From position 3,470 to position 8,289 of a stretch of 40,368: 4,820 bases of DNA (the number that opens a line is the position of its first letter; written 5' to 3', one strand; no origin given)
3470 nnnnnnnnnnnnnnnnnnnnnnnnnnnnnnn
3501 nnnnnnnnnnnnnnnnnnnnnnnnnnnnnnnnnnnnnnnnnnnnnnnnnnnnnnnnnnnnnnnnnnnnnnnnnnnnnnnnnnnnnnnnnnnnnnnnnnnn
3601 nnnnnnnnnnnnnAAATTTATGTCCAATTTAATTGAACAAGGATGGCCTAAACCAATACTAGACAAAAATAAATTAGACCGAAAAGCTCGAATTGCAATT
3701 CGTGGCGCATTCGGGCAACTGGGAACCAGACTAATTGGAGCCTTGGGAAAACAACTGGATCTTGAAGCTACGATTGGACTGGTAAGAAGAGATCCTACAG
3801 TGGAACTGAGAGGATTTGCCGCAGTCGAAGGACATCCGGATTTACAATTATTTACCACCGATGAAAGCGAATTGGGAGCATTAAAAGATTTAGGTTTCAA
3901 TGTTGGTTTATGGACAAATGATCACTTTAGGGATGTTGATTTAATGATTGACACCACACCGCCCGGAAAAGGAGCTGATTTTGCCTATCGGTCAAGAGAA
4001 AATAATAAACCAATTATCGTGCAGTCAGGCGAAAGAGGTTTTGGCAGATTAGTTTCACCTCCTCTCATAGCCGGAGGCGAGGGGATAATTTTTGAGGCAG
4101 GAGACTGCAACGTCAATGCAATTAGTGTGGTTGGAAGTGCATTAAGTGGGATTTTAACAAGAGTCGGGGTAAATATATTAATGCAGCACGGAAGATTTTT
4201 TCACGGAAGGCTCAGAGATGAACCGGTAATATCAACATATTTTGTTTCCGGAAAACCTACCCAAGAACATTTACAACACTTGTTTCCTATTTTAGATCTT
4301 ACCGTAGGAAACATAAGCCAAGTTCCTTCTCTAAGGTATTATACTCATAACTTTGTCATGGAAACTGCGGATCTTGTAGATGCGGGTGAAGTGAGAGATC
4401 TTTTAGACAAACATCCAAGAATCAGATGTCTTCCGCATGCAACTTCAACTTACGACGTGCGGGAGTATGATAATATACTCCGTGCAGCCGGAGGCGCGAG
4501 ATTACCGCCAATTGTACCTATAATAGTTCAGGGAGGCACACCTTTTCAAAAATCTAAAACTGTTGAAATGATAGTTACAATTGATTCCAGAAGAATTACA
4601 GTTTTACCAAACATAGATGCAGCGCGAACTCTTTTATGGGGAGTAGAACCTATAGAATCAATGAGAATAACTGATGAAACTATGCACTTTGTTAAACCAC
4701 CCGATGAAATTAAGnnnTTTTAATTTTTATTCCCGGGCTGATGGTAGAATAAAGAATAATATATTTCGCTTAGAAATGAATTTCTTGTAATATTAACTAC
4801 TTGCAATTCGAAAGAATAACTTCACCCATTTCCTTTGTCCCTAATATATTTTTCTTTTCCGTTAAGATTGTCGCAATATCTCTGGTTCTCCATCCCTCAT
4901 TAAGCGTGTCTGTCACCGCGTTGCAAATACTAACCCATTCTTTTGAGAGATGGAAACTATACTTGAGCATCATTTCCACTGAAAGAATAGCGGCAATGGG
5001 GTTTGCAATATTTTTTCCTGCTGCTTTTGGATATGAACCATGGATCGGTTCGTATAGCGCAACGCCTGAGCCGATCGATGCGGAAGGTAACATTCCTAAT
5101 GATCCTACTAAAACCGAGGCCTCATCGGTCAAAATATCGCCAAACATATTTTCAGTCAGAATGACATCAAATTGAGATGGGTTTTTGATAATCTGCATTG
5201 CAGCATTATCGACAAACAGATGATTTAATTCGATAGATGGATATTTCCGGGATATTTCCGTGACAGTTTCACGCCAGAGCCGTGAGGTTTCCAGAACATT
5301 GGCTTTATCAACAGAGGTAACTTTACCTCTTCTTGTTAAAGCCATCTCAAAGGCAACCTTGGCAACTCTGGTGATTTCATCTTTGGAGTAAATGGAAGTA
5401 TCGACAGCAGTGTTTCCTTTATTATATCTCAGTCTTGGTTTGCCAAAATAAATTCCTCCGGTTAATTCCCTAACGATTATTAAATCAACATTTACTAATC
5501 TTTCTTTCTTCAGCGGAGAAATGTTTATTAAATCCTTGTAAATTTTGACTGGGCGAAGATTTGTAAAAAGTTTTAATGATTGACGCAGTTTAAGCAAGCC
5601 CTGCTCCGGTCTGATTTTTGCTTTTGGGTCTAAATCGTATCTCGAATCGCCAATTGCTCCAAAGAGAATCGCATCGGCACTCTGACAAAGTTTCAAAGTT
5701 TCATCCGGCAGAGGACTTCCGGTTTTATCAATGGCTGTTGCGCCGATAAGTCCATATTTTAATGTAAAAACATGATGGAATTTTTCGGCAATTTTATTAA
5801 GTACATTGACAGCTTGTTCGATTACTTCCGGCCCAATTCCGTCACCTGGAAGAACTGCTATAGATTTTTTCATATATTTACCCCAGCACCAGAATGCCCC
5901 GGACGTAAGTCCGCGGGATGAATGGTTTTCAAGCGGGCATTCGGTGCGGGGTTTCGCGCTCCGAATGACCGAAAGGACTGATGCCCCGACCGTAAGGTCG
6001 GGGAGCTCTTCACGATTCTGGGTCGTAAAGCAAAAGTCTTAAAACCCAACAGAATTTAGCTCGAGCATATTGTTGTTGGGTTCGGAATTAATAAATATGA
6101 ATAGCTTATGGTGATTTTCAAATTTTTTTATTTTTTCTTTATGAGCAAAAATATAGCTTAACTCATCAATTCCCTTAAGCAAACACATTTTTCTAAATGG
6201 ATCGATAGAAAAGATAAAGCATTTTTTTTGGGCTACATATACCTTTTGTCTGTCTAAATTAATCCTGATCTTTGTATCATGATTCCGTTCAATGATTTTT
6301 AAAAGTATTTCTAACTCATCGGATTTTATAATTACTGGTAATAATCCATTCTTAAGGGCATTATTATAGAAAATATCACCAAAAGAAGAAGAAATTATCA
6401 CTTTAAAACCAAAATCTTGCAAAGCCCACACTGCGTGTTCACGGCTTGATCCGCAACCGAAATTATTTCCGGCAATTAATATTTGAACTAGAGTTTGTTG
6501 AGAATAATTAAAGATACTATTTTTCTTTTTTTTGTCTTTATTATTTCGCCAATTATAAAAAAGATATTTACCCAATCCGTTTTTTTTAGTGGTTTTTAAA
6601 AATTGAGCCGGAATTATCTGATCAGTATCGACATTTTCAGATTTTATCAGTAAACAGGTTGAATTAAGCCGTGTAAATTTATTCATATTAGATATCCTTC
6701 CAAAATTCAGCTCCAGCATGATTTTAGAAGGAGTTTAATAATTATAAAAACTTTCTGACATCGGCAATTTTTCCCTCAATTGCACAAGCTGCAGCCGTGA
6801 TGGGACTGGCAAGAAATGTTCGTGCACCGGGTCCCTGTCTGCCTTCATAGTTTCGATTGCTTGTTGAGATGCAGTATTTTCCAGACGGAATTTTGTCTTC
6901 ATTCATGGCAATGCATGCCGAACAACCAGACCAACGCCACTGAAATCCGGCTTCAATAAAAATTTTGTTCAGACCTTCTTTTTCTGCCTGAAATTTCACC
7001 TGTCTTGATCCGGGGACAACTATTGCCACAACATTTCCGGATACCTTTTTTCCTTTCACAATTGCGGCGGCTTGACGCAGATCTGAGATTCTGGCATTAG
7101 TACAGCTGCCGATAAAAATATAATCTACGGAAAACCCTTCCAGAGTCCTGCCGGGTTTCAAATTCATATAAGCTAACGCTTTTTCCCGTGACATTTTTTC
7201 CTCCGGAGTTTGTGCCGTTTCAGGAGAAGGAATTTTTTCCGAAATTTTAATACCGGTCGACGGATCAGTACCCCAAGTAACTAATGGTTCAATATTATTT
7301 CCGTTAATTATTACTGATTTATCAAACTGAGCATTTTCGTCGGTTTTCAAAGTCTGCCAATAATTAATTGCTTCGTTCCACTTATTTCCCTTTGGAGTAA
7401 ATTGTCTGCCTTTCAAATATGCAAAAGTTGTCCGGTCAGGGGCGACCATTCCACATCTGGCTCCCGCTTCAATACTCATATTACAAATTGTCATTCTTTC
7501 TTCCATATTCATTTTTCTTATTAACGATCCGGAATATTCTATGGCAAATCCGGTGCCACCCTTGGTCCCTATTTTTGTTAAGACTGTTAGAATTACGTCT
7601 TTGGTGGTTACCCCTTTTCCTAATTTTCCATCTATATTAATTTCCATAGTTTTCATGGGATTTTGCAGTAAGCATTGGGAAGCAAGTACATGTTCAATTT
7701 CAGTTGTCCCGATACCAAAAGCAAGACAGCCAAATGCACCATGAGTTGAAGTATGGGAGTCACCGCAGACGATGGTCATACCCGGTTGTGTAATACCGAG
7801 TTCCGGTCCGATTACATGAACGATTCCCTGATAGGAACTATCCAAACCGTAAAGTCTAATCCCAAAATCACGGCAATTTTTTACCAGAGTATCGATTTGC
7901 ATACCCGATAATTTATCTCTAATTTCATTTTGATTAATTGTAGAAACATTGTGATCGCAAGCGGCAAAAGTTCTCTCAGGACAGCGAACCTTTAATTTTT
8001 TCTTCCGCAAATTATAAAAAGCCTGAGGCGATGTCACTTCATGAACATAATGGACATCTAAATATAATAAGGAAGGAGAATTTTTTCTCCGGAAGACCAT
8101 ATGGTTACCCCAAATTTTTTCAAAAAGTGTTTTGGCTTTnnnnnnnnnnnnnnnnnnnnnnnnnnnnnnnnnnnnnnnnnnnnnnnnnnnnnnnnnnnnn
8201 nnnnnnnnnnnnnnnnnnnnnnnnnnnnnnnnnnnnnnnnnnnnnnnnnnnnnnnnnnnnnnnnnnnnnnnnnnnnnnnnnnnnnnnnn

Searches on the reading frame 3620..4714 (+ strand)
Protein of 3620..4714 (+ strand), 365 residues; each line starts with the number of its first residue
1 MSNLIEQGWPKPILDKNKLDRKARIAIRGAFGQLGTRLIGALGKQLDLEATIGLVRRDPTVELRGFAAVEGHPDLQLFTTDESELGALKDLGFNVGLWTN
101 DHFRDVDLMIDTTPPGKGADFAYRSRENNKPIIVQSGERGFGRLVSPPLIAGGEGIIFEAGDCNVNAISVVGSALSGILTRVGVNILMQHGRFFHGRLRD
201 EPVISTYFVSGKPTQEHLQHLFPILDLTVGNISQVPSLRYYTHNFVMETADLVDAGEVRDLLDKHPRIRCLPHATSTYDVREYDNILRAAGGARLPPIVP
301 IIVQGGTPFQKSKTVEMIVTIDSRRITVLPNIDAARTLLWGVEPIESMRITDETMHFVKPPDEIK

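Call 3: search_protein_families(library=pfam, proteins=[window:3620-4714:+], max_evalue=1)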
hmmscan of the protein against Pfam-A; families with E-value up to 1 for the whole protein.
window:3620-4714:+ (365 aa): 1 family
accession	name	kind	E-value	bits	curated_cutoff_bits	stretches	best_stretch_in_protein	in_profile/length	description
PF01113.26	DapB_N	-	0.0083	16.6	25.6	1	24-134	2-96/124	Dihydrodipicolinate reductase, N-terminus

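Call 4: search_protein_families(library=ncbifam, proteins=[window:3620-4714:+], max_evalue=1)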
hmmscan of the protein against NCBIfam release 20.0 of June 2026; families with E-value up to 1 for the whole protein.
window:3620-4714:+ (365 aa): 2 families
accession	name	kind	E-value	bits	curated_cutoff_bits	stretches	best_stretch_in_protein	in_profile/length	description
NF003251.0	PRK04207.1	equivalog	8.9e-19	67.7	185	2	22-139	2-113/343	type II glyceraldehyde-3-phosphate dehydrogenase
TIGR01546.1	GAPDH-II_archae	equivalog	7.1e-12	45.2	232.9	2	27-139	3-109/333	phosphorylating glyceraldehyde-3-phosphate dehydrogenase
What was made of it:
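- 3620..4717 (+): Partner gene: 365-aa divergent archaeal-type (type II) GAPDH homologue with the Rossmann motif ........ and catalytic-type Cys163 (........). NF003251 8.9e-19, below cut-off (call 4).
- On Type II (archaeal) GAPDH, for the partner gene: But 67.7 bits against 185 (call 4).
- Closest known: Archaeal type II glyceraldehyde-3-phosphate dehydrogenase. Different: 67.7 bits against a cut-off of 185 (call 4).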

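Call 6: search_protein_families(library=padloc, proteins=[window:3620-4714:+], max_evalue=1)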
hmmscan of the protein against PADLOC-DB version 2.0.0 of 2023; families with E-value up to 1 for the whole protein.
window:3620-4714:+ (365 aa): 0 families

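Call 55: search_solved_structures(query=window:3620-4714:+, max_evalue=1, show_alignments=1)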
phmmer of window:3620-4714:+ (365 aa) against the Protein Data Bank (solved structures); distinct sequences matched with E-value up to 1: 4.
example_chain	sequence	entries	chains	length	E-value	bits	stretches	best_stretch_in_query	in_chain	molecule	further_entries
1b7g_O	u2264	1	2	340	1.4e-09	40.7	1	25-359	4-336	PROTEIN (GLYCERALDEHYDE 3-PHOSPHATE DEHYDROGENASE)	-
1cf2_P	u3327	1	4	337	4e-07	32.6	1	25-340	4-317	PROTEIN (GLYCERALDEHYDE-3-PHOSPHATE DEHYDROGENASE)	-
2czc_A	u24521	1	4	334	5.3e-05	25.6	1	22-141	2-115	Glyceraldehyde-3-phosphate dehydrogenase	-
2yyy_A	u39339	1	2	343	0.002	20.4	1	23-139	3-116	Glyceraldehyde-3-phosphate dehydrogenase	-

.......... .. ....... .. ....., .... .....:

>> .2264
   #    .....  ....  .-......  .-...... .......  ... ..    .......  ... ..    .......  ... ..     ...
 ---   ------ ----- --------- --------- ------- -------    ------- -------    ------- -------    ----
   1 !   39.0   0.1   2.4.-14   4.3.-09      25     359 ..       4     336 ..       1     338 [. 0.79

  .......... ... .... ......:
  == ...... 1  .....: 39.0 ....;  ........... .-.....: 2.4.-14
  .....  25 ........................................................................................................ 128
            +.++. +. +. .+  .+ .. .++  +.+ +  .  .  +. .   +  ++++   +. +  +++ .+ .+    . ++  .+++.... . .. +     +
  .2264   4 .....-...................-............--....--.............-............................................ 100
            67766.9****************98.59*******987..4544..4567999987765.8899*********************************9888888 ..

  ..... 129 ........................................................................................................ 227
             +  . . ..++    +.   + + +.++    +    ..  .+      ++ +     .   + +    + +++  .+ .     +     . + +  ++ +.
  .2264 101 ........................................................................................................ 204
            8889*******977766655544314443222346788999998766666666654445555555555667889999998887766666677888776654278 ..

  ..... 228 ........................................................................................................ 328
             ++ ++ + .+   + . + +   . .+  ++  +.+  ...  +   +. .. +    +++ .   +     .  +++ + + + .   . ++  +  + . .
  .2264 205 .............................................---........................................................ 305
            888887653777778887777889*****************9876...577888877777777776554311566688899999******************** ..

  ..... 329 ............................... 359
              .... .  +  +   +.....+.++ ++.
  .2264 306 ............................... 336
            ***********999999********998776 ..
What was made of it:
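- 3620..4717 (+): PDB 1b7g E 1.4e-9 over residues 25-359 (call 55).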

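Call 85: find_homologous_proteins(query=window:3620-4714:+, max_evalue=0.001)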
Query window:3620-4714:+ (365 aa): 4 proteins with E <= 0.001 among 6376 candidates.
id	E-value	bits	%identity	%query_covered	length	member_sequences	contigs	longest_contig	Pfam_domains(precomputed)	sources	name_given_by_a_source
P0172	2.7e-214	729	100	88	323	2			-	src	-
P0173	1.7e-206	703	86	98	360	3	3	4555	-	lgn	-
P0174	4.0e-138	478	60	96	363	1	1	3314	-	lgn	-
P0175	8.4e-135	468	59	96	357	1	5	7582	-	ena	-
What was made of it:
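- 3620..4717 (+): Only 4 clusters exist in 5.8 billion proteins (call 85).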

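Call 86: find_encoding_contigs(protein=P0175, flank=8000, max_places=5)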
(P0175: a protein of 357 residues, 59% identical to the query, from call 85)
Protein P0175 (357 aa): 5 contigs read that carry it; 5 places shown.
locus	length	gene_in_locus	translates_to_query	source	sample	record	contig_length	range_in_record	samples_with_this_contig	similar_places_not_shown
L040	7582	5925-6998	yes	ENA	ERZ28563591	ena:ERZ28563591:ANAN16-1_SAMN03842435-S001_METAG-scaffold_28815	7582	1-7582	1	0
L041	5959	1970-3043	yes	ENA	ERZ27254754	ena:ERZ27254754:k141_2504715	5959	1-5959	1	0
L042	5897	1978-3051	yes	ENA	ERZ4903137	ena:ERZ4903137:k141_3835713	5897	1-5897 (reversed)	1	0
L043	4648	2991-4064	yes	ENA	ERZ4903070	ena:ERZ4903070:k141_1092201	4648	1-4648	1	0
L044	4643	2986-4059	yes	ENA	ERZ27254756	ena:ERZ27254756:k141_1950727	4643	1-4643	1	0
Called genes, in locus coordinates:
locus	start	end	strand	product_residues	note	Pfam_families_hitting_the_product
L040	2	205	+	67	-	?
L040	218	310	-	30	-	-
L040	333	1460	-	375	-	PF13173:AAA_14, PF13635:DUF4143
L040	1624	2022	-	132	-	PF01850:PIN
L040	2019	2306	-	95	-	-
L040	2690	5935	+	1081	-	PF13646:HEAT_2 (faint)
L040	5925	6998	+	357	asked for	-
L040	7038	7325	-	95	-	PF18898:DUF5654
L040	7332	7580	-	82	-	?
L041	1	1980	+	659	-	?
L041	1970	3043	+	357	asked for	-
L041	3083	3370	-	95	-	PF18898:DUF5654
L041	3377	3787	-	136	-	PF18480:DUF5615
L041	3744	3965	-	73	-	PF04255:DUF433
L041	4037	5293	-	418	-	PF02403:Seryl_tRNA_N, PF00587:tRNA-synt_2b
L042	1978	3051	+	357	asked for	-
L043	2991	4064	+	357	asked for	-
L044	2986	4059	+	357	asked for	-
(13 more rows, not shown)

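Call 87: find_encoding_contigs(protein=P0174, flank=8000, max_places=3)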
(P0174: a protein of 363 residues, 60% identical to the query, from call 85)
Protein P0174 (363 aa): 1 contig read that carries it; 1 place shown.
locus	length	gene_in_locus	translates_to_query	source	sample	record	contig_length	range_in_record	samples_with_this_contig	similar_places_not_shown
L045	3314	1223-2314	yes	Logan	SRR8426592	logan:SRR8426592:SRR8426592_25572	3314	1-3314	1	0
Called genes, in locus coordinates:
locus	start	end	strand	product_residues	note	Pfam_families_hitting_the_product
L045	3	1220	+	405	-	?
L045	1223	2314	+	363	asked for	-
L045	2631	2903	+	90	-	PF02604:PhdYeFM_antitox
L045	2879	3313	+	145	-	?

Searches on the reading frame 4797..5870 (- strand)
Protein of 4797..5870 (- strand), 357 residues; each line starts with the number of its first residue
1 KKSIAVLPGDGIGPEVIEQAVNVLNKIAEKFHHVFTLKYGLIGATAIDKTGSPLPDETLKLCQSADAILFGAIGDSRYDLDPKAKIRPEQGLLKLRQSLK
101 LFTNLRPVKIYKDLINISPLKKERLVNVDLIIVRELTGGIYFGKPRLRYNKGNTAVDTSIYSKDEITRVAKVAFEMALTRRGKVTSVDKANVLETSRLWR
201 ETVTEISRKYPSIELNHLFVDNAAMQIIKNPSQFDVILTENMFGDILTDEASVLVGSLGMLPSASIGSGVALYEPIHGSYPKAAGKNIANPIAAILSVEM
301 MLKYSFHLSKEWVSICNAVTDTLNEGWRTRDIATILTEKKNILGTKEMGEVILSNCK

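Call 93: search_protein_families(library=pfam, proteins=[window:4797-5870:-], max_evalue=0.001)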
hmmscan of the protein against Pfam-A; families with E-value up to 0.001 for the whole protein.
window:4797-5870:- (357 aa): 1 family
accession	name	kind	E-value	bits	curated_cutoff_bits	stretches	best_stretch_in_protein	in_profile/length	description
PF00180.25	Iso_dh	-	1.4e-134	449.2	27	1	4-352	2-348/348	Isocitrate/isopropylmalate dehydrogenase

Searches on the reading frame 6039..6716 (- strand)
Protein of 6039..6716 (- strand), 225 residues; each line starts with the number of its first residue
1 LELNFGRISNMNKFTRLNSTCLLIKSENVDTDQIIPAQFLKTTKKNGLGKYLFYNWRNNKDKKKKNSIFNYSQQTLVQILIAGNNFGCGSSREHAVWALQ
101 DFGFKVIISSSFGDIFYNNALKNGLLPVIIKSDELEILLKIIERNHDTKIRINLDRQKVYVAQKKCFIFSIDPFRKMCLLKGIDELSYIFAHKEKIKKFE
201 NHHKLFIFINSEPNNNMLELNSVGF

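Call 93: search_protein_families(library=pfam, proteins=[window:6039-6716:-], max_evalue=0.001)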
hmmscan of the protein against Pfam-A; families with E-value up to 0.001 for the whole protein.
window:6039-6716:- (225 aa): 1 family
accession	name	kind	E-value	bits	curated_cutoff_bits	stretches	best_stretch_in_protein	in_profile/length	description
PF00694.25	Aconitase_C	-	1.1e-34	120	22.8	1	11-131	1-129/131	Aconitase C-terminal domain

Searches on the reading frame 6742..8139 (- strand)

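Call 93: search_protein_families(library=pfam, proteins=[window:6742-8139:-], max_evalue=0.001)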
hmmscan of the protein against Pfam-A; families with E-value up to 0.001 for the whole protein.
window:6742-8139:- (465 aa): 1 family
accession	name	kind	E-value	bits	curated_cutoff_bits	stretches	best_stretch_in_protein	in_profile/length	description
PF00330.25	Aconitase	-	3.4e-168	560.8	28.7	1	7-456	1-463/463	Aconitase family (aconitate hydratase)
